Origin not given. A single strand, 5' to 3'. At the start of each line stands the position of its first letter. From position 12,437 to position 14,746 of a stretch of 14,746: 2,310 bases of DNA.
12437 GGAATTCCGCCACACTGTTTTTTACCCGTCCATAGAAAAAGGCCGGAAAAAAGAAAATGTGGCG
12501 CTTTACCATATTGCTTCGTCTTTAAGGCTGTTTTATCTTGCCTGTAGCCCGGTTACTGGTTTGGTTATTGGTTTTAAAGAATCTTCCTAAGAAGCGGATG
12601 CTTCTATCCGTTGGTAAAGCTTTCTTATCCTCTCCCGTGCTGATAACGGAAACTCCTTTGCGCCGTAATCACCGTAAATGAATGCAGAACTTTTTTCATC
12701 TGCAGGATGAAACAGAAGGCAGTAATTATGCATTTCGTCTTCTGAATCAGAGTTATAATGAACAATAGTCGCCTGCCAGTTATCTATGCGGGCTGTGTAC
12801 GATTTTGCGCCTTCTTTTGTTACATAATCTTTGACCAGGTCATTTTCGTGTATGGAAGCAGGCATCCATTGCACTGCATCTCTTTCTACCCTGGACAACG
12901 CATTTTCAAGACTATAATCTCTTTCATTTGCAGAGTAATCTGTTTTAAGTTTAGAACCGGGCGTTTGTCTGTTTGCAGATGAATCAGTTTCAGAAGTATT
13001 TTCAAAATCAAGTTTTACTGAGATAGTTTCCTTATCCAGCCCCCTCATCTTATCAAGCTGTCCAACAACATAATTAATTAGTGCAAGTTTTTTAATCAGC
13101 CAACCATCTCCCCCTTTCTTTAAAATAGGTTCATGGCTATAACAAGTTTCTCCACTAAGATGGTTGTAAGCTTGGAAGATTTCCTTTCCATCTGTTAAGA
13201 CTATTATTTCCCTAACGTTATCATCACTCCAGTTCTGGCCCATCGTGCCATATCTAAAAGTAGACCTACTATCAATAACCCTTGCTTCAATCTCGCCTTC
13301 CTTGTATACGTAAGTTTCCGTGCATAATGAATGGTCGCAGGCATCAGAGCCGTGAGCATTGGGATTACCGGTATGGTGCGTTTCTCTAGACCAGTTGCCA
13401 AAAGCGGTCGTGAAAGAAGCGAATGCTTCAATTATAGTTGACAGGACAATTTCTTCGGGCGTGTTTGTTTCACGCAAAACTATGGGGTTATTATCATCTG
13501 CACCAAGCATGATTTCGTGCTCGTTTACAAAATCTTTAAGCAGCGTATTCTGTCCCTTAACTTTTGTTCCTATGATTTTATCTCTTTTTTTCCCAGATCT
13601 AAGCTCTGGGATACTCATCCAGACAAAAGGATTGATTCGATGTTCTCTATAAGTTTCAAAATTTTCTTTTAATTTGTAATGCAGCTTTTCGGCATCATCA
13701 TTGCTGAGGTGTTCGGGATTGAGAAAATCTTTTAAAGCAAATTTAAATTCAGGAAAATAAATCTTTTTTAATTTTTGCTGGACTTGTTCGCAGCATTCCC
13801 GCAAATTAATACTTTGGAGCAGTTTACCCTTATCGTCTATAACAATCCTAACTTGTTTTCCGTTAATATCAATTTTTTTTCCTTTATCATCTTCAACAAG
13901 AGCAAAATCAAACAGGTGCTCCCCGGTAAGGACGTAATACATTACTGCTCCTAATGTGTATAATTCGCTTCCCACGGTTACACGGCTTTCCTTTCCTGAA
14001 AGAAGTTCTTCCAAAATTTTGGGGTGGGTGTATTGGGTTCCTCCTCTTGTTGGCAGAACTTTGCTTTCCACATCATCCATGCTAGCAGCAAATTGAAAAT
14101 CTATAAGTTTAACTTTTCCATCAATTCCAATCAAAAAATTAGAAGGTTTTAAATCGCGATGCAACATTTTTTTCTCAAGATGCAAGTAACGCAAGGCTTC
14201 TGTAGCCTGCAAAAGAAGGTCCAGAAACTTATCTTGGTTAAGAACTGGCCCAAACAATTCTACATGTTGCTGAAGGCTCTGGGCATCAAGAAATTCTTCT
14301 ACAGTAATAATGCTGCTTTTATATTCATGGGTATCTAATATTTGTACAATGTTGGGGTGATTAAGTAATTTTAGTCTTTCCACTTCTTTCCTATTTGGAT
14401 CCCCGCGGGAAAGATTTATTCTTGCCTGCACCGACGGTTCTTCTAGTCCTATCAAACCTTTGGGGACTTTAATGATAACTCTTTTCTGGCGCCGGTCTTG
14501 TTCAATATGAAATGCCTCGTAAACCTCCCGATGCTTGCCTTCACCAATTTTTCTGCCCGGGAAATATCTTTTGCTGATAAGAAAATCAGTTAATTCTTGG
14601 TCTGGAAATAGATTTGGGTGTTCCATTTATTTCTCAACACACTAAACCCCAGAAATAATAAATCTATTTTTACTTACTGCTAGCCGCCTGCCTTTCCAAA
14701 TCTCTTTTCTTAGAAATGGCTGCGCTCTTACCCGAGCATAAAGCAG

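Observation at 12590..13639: Ser/Thr kinase fused to a large uncharacterised C-terminal domain with a His/Cys cluster, positioned at the edge of the MVP locus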

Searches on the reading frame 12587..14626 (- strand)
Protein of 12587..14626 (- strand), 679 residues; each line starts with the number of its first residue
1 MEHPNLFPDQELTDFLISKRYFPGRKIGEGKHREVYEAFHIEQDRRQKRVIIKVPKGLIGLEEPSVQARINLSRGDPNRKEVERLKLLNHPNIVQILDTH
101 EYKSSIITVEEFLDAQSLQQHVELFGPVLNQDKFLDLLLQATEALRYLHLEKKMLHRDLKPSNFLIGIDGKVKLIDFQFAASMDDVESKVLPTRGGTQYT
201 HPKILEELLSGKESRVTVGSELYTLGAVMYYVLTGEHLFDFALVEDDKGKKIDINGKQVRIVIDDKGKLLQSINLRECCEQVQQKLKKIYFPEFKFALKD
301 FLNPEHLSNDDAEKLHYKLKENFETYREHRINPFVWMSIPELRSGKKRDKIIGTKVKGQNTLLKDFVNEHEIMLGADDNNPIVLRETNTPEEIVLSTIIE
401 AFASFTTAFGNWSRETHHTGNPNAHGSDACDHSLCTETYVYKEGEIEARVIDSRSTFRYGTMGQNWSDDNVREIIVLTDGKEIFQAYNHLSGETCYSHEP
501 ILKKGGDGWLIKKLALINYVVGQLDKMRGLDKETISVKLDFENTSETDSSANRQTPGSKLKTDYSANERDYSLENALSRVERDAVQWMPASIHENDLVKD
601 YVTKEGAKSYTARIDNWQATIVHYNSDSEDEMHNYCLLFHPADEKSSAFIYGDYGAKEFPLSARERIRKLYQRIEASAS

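Call 5: search_protein_families(library=pfam, proteins=[window:12587-14626:-], max_evalue=0.01)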
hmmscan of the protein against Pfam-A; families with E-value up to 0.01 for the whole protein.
window:12587-14626:- (679 aa): 4 families
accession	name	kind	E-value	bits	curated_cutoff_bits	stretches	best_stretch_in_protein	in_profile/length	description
PF00069.31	Pkinase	-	3.4e-31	109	31.7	1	24-254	4-212/263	Protein kinase domain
PF07714.23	PK_Tyr_Ser-Thr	-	8.9e-18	64.9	23.1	1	25-235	5-201/258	Protein tyrosine and serine/threonine kinase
PF17667.7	Pkinase_fungal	-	7.5e-05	22.1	24.1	1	131-198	285-357/387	Fungal protein kinase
PF01636.29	APH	-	0.0012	19.1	23.2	1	124-182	142-199/239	Phosphotransferase enzyme family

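Call 9: find_encoding_contigs(protein=window:12590-14626:-, flank=10000, max_places=6)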
Protein window:12590-14626:- (679 aa): 1 contig read that carries it; 1 place shown.
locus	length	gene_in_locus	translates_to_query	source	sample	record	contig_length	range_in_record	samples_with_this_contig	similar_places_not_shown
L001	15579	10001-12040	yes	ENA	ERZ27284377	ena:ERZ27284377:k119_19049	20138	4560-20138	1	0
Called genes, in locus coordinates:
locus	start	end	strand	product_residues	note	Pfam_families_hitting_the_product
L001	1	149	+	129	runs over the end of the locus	-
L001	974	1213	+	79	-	PF01191:RNA_pol_Rpb5_C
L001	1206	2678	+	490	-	PF04563:RNA_pol_Rpb2_1, PF04561:RNA_pol_Rpb2_2, PF04565:RNA_pol_Rpb2_3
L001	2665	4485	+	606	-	PF04566:RNA_pol_Rpb2_4, PF04567:RNA_pol_Rpb2_5, PF00562:RNA_pol_Rpb2_6, PF04560:RNA_pol_Rpb2_7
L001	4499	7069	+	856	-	PF04997:RNA_pol_Rpb1_1, PF00623:RNA_pol_Rpb1_2, PF04983:RNA_pol_Rpb1_3, PF05000:RNA_pol_Rpb1_4, PF04998:RNA_pol_Rpb1_5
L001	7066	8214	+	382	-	PF04998:RNA_pol_Rpb1_5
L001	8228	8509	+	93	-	PF01248:Ribosomal_L7Ae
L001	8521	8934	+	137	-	PF07650:KH_2 (faint), PF00013:KH_1 (faint), PF26594:KH_NusA_2nd (weak)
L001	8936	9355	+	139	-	PF00164:Ribosom_S12_S23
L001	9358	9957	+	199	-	PF00177:Ribosomal_S7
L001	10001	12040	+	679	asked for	PF00069:Pkinase, PF07714:PK_Tyr_Ser-Thr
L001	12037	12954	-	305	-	PF04014:MazE_antitoxin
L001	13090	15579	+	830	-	?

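Call 12: search_protein_families(library=ncbifam, proteins=[window:12587-14626:-], max_evalue=0.01)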
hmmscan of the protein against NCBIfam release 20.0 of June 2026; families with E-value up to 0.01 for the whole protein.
window:12587-14626:- (679 aa): 13 families
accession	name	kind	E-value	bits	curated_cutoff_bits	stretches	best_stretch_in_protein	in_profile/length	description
NF047741.1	antiphage_MADS6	equivalog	5.8e-25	87.9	460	2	86-244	251-408/612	methylation-associated defense system protein kinase MAD6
NF033483.0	PknB_PASTA_kin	equivalog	4.1e-24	85.5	450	1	16-239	4-208/563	Stk1 family PASTA domain-containing Ser/Thr kinase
NF038150.1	lanthi_synth_IV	equivalog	2.9e-16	59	650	1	14-237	184-394/851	class IV lanthionine synthetase LanL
TIGR03903.1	TOMM_kin_cyc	equivalog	1.7e-12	46.1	705.75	1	79-240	26-190/1267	TOMM system kinase/cyclase fusion protein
NF052427.1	StpK7MSMEG_1200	equivalog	4.4e-12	45.3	900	1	25-240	13-210/601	serine/threonine protein kinase StpK7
NF033442.0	BREX_PglW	equivalog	1.3e-11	43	990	1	25-236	211-425/1391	BREX system serine/threonine kinase PglW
NF043056.1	T4SS_LegK1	equivalog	2.7e-08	32.9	550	1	107-233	164-284/516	Dot/Icm T4SS effector kinase LegK1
NF038151.1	lanthi_synth_III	equivalog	2.8e-08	32.7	575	1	79-195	271-398/833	class III lanthionine synthetase LanKC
NF009651.0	PRK13184.1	equivalog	9.7e-06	23.8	839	1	134-252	115-239/932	serine/threonine-protein kinase PknD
NF053615.1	SerThrKinAfsKStmc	equivalog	4.1e-05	22.4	1300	1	112-239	93-213/809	protein serine/threonine kinase AfsK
NF006620.0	PRK09188.1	equivalog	0.00043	19.4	490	1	140-183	119-162/365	serine/threonine protein kinase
TIGR03724.2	arch_bud32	equivalog_domain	0.0014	18.1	125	1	133-189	88-140/193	KEOPS complex kinase/ATPase Bud32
NF011464.0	PRK14879.1-7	equivalog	0.0058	16.4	246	0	105-189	80-158/221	Kae1-associated kinase Bud32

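Call 27: find_related_loci(query=A2, collection=genome_contigs, flank=10000)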
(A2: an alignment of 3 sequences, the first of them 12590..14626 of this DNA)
Query A2 (679 aa) in genome_contigs; peptide patterns used: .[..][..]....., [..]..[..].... (x = any residue, [..] = any of these).
149 stretches matched a pattern; 3 encode a relative of the query (tblastn E <= 1e-3); 3 distinct loci.
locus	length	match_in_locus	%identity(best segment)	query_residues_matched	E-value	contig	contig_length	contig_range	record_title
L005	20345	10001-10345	31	128-239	7e-11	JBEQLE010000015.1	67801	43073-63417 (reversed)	MAG: Leptospirales bacterium isolate Y21TTR20magb6s NODE_15_length_67801_cov_4.601648, whole genome shotgun sequence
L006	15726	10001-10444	26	86-235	1e-7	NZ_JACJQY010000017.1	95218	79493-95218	Phormidium tenue FACHB-1050 contig17, whole genome shotgun sequence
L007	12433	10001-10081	52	154-180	2e-6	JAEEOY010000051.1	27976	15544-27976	MAG: Kiritimatiellae bacterium isolate Tb.RUG.298 NODE_760333_length_27976_cov_3.404359, whole genome shotgun sequence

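Call 77: search_protein_families(library=padloc, proteins=[window:12587-14626:-], max_evalue=0.001)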
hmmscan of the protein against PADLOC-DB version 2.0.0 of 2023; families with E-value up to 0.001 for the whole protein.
window:12587-14626:- (679 aa): 33 families (the best 25 are shown)
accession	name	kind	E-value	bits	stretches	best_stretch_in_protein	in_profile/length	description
PDLC04138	mad6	-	4.4e-34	116.4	1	18-254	50-271/659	mads_6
PDLC04042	PD-T4-6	-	4.2e-30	103.4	1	16-241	6-214/292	-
PDLC04047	PD-T4-6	-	4.7e-25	86.4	1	17-239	8-212/327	-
PDLC04060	PD-T4-6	-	4.8e-25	86.4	1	16-239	5-209/486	-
PDLC04057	PD-T4-6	-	5.7e-24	82.9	1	79-304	56-273/443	-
PDLC04044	PD-T4-6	-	4.7e-23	79.9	1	13-243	26-243/372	-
PDLC04053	PD-T4-6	-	1.2e-22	78.8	1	24-241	14-213/311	-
PDLC04048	PD-T4-6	-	2.5e-21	74.4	1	16-240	7-213/354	-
PDLC04039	PD-T4-6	-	3.1e-21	73.9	1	20-239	15-215/458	-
PDLC04054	PD-T4-6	-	4.3e-20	70.4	1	25-238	16-212/347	-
PDLC04052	PD-T4-6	-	7e-20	69.7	1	16-239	6-216/496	-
PDLC04043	PD-T4-6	-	1.4e-19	68.5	1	25-240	21-218/452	-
PDLC04061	PD-T4-6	-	1.7e-19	68.7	1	18-240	15-224/510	-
PDLC04062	PD-T4-6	-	3.1e-19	67.3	1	14-242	27-241/450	-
PDLC03920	MkoA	-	8.8e-19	65.3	1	79-343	56-298/1112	-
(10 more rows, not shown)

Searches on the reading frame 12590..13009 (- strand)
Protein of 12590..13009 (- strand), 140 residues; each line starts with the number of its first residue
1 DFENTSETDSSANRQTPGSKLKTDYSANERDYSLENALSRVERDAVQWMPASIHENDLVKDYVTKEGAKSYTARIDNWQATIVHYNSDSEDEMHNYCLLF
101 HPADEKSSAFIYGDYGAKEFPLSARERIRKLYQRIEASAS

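Call 55: search_solved_structures(query=A4, max_evalue=10)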
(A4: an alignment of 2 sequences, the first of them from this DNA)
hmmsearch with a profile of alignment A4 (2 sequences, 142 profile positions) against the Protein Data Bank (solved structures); distinct sequences matched with E-value up to 10: 0.
